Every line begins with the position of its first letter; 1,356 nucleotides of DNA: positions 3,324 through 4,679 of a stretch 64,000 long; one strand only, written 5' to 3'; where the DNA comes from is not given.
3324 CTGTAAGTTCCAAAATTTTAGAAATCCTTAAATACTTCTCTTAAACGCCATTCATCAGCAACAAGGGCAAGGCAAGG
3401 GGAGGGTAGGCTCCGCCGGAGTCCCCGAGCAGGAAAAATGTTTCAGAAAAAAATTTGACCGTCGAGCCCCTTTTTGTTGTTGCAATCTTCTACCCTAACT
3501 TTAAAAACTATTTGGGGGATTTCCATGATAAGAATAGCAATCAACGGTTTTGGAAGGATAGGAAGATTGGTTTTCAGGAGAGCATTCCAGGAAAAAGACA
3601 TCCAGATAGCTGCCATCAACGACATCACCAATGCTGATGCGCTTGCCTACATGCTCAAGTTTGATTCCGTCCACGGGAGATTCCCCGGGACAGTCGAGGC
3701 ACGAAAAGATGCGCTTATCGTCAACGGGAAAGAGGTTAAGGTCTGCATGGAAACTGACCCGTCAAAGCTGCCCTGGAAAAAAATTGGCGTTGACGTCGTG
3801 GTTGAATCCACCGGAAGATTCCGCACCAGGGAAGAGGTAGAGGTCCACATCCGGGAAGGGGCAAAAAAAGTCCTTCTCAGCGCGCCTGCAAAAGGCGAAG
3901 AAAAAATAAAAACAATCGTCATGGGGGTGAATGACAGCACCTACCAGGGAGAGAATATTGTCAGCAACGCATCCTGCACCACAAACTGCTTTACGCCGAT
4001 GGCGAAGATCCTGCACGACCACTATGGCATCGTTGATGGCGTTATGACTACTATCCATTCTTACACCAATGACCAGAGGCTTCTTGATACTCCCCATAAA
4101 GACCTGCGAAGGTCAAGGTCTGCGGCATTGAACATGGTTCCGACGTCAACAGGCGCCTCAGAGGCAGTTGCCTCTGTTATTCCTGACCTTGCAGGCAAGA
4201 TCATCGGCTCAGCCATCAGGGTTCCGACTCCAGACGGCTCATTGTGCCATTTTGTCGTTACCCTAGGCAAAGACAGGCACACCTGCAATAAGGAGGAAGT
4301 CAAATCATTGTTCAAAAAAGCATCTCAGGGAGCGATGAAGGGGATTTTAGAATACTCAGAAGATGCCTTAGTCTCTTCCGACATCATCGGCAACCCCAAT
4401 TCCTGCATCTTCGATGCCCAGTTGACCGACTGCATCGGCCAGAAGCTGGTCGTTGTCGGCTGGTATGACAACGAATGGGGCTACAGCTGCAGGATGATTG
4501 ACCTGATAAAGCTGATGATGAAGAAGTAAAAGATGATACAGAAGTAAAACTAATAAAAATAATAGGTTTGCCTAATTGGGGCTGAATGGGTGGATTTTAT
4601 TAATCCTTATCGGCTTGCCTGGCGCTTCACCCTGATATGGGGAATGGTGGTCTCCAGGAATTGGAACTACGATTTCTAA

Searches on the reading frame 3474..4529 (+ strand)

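Call 30: search_protein_families(library=pfam, proteins=[window:3474-4529:+], max_evalue=0.001)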
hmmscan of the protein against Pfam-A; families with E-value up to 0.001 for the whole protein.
window:3474-4529:+ (351 aa): 2 families
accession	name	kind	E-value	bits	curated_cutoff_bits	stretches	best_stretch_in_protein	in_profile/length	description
PF02800.25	Gp_dh_C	-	3.2e-56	189.7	24.4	1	174-331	2-158/158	Glyceraldehyde 3-phosphate dehydrogenase, C-terminal domain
PF00044.30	Gp_dh_N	-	2.9e-41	140.3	31.7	1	19-118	1-100/101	Glyceraldehyde 3-phosphate dehydrogenase, NAD binding domain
